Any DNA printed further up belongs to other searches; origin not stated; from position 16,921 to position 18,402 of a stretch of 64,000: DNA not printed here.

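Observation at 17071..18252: Lone GbcA-type Rieske oxygenase alpha subunit without adjacent reductase, heading the EctC-EctC operon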

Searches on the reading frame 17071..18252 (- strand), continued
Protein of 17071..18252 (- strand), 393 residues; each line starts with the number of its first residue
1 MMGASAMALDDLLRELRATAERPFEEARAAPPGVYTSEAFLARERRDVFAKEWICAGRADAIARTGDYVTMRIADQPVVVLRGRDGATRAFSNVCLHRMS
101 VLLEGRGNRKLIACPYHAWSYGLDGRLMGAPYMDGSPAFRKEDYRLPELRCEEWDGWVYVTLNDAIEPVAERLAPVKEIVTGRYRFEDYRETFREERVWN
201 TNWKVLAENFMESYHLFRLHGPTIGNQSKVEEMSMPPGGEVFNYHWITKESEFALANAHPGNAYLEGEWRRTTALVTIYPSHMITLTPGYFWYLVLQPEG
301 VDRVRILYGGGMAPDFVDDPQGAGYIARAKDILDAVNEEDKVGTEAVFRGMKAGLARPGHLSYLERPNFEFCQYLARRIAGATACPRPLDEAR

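Call 79: search_protein_families(library=ncbifam, proteins=[L091:9214-10407:+, L087:12860-13714:-], max_evalue=0.00001)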
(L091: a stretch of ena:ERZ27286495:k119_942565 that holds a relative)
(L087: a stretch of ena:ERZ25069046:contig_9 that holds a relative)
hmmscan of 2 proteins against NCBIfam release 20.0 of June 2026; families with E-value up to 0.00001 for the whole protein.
L091:9214-10407:+ (397 aa): 8 families
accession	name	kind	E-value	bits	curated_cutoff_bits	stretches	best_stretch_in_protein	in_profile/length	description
NF053776.1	TmaoDeMthMsil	equivalog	4.5e-54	184.2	1100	1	62-387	413-759/763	trimethylamine N-oxide demethylase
NF001567.0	PRK00389.1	subfamily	2.4e-50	171.5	300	1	40-386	8-357/359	glycine cleavage system aminomethyltransferase GcvT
NF009133.0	PRK12486.1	equivalog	8.6e-47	159.8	410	1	51-355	29-340/369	dimethylsulfoniopropionate demethylase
TIGR01372.1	soxA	subfamily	3.4e-43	147.6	1164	1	65-356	644-959/996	sarcosine oxidase subunit alpha family protein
TIGR00528.1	gcvT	equivalog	1.1e-38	133.1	235.85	1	48-360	14-336/362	glycine cleavage system aminomethyltransferase GcvT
NF010093.0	PRK13579.1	equivalog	1e-30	106.8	459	1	49-381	23-363/371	glycine cleavage system aminomethyltransferase GcvT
NF047885.1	VanMgalDeMLigM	equivalog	1e-18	67.6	580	1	72-267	40-250/461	vanillate/3-O-methylgallate O-demethylase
NF047633.1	SyrngDmethDesA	equivalog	3.8e-18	65.2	800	1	75-254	44-236/453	syringate O-demethylase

L087:12860-13714:- (284 aa): 3 families
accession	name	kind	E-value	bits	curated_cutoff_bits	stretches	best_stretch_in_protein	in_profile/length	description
NF007104.0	PRK09553.1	equivalog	2.1e-77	260.1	313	1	6-282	6-279/282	taurine dioxygenase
NF049937.1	CMthFAOxDecarbScoE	equivalog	2.6e-32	112.1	400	1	12-281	9-288/295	(3R)-3-[(carboxymethyl)amino]fatty acid oxygenase/decarboxylase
NF045815.1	Neo-PentlctneFsynPtlD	equivalog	6.5e-27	94.6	550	1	13-273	10-282/301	neopentalenolactone/pentalenolactone F synthase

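Call 90: search_protein_families(library=ncbifam, proteins=[L003:11113-12363:+, L003:12366-13421:+, L003:13461-14717:+, L003:7332-8690:-, L003:6901-7335:-, L090:9431-10567:+, L090:10652-11776:+, L090:11773-13158:+, L090:14615-15553:+, L090:1270-3330:-], max_evalue=1e-10)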
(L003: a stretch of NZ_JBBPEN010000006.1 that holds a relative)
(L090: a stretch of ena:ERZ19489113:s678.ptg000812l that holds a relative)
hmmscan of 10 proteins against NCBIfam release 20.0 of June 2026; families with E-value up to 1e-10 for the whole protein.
L003:11113-12363:+ (416 aa): 167 families (the best 25 are shown)
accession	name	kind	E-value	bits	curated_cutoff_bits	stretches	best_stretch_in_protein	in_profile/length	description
TIGR01187.1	potA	subfamily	1.1e-110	369.7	355.6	1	54-382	1-325/325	polyamine ABC transporter ATP-binding protein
NF006987.0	PRK09452.1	equivalog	2.7e-108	362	482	1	13-379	8-369/378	spermidine/putrescine ABC transporter ATP-binding protein PotA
TIGR03265.1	PhnT2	equivalog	2.9e-101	339.2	457.7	1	20-377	2-347/353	putative 2-aminoethylphosphonate ABC transporter ATP-binding protein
NF008653.0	PRK11650.1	subfamily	1.1e-97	327.4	432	1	23-361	4-329/357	sn-glycerol-3-phosphate ABC transporter ATP-binding protein UgpC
NF043075.1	MMSYN1_0197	equivalog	2.2e-92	309.6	550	1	23-346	3-309/341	spermidine/putrescine ABC transporter ATP-binding protein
NF008621.0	PRK11607.1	equivalog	2.3e-87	293.2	613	1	17-382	14-375/377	putrescine ABC transporter ATP-binding subunit PotG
TIGR03258.1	PhnT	equivalog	2.6e-86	289.9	499.15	1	32-379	18-354/359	2-aminoethylphosphonate ABC transport system ATP-binding subunit PhnT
TIGR00968.1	3a0106s01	subfamily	6.9e-84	281.1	342.75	1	24-259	2-236/237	sulfate ABC transporter ATP-binding protein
NF008233.0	PRK11000.1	equivalog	4.6e-83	279.1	568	1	25-352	6-325/369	maltose/maltodextrin ABC transporter ATP-binding protein MalK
NF008513.0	PRK11432.1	equivalog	2.6e-82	276.5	496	1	18-360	2-327/351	ferric ABC transporter ATP-binding protein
NF040933.2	ABC_arch_GlcV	equivalog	1.2e-80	271.1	450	1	28-360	8-338/357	glucose ABC transporter ATP-binding protein GlcV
NF040840.2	tungstate_WtpC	equivalog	4.7e-80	269.5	440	1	26-352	5-316/347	tungstate ABC transporter ATP-binding protein WtpC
NF008105.0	PRK10851.1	equivalog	1.9e-78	263.7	502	1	24-265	4-248/362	sulfate/thiosulfate ABC transporter ATP-binding protein CysA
TIGR01186.1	proV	subfamily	1.8e-67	228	326.6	1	34-257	4-233/363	betaine/proline/choline family ABC transporter ATP-binding protein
NF040729.1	ABC_ATP_SaoA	equivalog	1.4e-61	208.1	360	1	28-230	7-209/248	ABC transporter ATP-binding protein SaoA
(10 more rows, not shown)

L003:12366-13421:+ (351 aa): 0 families

L003:13461-14717:+ (418 aa): 8 families
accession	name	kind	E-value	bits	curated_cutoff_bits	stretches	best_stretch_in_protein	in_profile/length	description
NF007044.0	PRK09497.1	equivalog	1.8e-49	168.7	348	1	195-408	60-273/285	spermidine/putrescine ABC transporter permease PotB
NF007963.0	PRK10683.1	equivalog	1.6e-40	139.4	489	1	191-404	90-303/317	putrescine ABC transporter permease PotH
NF043074.1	MMSYN1_0196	equivalog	2.6e-20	72.9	350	1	198-406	65-259/277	spermidine/putrescine ABC transporter permease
NF011624.0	PRK15050.1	equivalog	1.6e-17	63.6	247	1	192-408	67-284/297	2-aminoethylphosphonate ABC transporter permease subunit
TIGR01581.1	Mo_ABC_porter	hypoth_equivalog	1.7e-14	53.9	210.3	1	203-363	26-181/225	ABC transporter permease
TIGR00969.1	3a0106s02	subfamily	1.3e-12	47.7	240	1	197-407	60-267/272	sulfate ABC transporter permease subunit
TIGR02141.1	modB_ABC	equivalog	3.4e-12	46.4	182.6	1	203-404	3-200/208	molybdate ABC transporter permease subunit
TIGR02139.1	permease_CysT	equivalog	6.1e-12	45.7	246.1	1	198-409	50-258/265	sulfate ABC transporter permease subunit CysT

L003:7332-8690:- (452 aa): 3 families
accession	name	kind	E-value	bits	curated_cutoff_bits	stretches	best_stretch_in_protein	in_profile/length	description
TIGR04046.1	MSMEG_0569_nitr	hypoth_equivalog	2.9e-113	378.9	498.35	1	10-406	3-400/400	MSMEG_0569 family flavin-dependent oxidoreductase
NF040505.1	ArsO_flavin_mono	equivalog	1.7e-36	126.4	425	1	9-195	2-187/346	ArsO family NAD(P)H-dependent flavin-containing monooxygenase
TIGR04018.1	Bthiol_YpdA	hypoth_equivalog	5.7e-14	51.7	339.9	1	9-196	1-180/316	YpdA family putative bacillithiol disulfide reductase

L003:6901-7335:- (144 aa): 1 family
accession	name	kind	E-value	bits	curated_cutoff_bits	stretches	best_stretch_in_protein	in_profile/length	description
TIGR00004.1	TIGR00004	subfamily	2.1e-16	60.3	106.25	1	27-134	17-124/125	Rid family detoxifying hydrolase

L090:9431-10567:+ (378 aa): 0 families

L090:10652-11776:+ (374 aa): 5 families
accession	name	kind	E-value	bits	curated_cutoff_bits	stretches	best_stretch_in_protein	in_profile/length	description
NF058607.1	GlBtMonoOxGbcA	equivalog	2.5e-36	125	670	1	10-206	32-229/420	glycine betaine monooxygenase oxygenase subunit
TIGR03228.1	anthran_1_2_A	equivalog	1e-24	87.1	671.9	1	14-200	19-214/438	anthranilate 1,2-dioxygenase large subunit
NF042946.1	3PPDioc_HcaE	equivalog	7.2e-24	84.6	830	1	13-201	18-216/450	3-phenylpropionate/cinnamic acid dioxygenase subunit alpha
NF041684.1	ant_diox_AndAc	equivalog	2.3e-22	79.1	750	1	8-199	20-222/418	anthranilate 1,2-dioxygenase large subunit AndAc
TIGR03229.1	benzo_1_2_benA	equivalog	2.7e-18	66.1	780.95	1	14-213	19-229/433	benzoate 1,2-dioxygenase large subunit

L090:11773-13158:+ (461 aa): 26 families (the best 25 are shown)
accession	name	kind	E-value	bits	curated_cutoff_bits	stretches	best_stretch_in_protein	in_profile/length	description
NF005557.0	PRK07228.1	equivalog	6.2e-78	262.5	522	1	9-451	2-443/445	5'-deoxyadenosine deaminase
NF006549.0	PRK09045.1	equivalog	3.8e-72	243.3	540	1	8-447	8-441/444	TRZ/ATZ family hydrolase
NF004701.0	PRK06038.1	equivalog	1.4e-57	195.3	609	1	10-448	6-429/432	N-ethylammeline chlorohydrolase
NF006056.0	PRK08204.1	subfamily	9.8e-57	192.7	391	1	9-450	4-445/449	hypothetical protein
NF006055.0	PRK08203.1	equivalog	5e-51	173.6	532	1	15-446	12-451/455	8-oxoguanine deaminase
NF005540.0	PRK07203.1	equivalog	5.3e-51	173.7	444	1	11-446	3-439/444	putative aminohydrolase SsnA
TIGR03314.1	Se_ssnA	subfamily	1.1e-49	169.5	455.5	1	11-445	2-437/441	putative selenium metabolism protein SsnA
NF006252.0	PRK08393.1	equivalog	2.2e-48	165.3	617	1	11-439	4-417/424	N-ethylammeline chlorohydrolase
NF004995.0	PRK06380.1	subfamily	6.7e-45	153.8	567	1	16-435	8-413/418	metal-dependent hydrolase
NF004801.0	PRK06151.1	subfamily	2.7e-41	141.9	416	1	21-452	16-469/491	chlorohydrolase family protein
NF006681.0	PRK09229.1-2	equivalog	1.5e-38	132.7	362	1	187-433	195-438/451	formimidoylglutamate deiminase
NF012037.0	PRK15493.1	equivalog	1.4e-34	119.7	779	1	14-439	7-427/435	bifunctional S-methyl-5'-thioadenosine deaminase/S-adenosylhomocysteine deaminase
NF006679.0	PRK09228.1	subfamily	1.6e-32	112.8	351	1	22-382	24-384/433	guanine deaminase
NF005211.0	PRK06687.1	equivalog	5.9e-32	111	703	1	13-425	5-413/419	TRZ/ATZ family protein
NF009059.0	PRK12393.1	equivalog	4.5e-31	108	543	1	207-444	221-454/460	amidohydrolase family protein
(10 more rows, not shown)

L090:14615-15553:+ (312 aa): 4 families
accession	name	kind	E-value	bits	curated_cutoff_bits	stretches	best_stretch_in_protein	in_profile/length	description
NF052387.1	Lys_ferment_KCE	equivalog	6.4e-52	176.6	382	1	24-309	2-266/267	3-keto-5-aminohexanoate cleavage enzyme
NF053568.1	3OXCoAcCUPNH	equivalog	2e-43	148.6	350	1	22-310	2-272/274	3-oxoadipate:acetyl-CoA acetyltransferase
NF053538.1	DixhxACActTsKce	equivalog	8.3e-40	136.7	430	2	154-309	142-301/310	3,5-dioxohexanoate:acetyl-CoA acetone transferase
NF052389.1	Lys_KAL_CLE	exception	1.8e-27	96.1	725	1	23-310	170-436/440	bifunctional 3-aminobutyryl-CoA ammonia lyase/3-keto-5-aminohexanoate cleavage enzyme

L090:1270-3330:- (686 aa): 8 families
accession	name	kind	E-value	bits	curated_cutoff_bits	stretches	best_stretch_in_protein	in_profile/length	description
TIGR03997.1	mycofact_OYE_2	equivalog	9.6e-99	331.5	793.15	1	10-669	2-644/645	mycofactocin system FadH/OYE family oxidoreductase 2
NF041087.1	bile_acid_BaiCD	equivalog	2e-62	211.3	825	2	288-669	280-641/642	bile acid Fe-S flavoenzyme BaiCD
NF045599.1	bili_reduct_long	exception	1.1e-54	185.8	750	2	279-668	274-639/641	bilirubin reductase, long form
TIGR03996.1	mycofact_OYE_1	hypoth_equivalog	4.9e-53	180.6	627.9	1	20-628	12-606/633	mycofactocin system FadH/OYE family oxidoreductase 1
NF045592.1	bili_reduct_N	equivalog_domain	8.1e-40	137.1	425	2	10-223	2-208/363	bilirubin reductase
NF010047.0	PRK13523.1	equivalog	1.2e-28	100.2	431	1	11-338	6-322/339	NADPH dehydrogenase NamA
NF006101.0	PRK08255.1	equivalog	1.2e-26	93.1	1078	1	9-331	398-725/768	bifunctional salicylyl-CoA 5-hydroxylase/oxidoreductase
NF007899.0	PRK10605.1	subfamily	2.6e-18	66.4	403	1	8-337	4-338/365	N-ethylmaleimide reductase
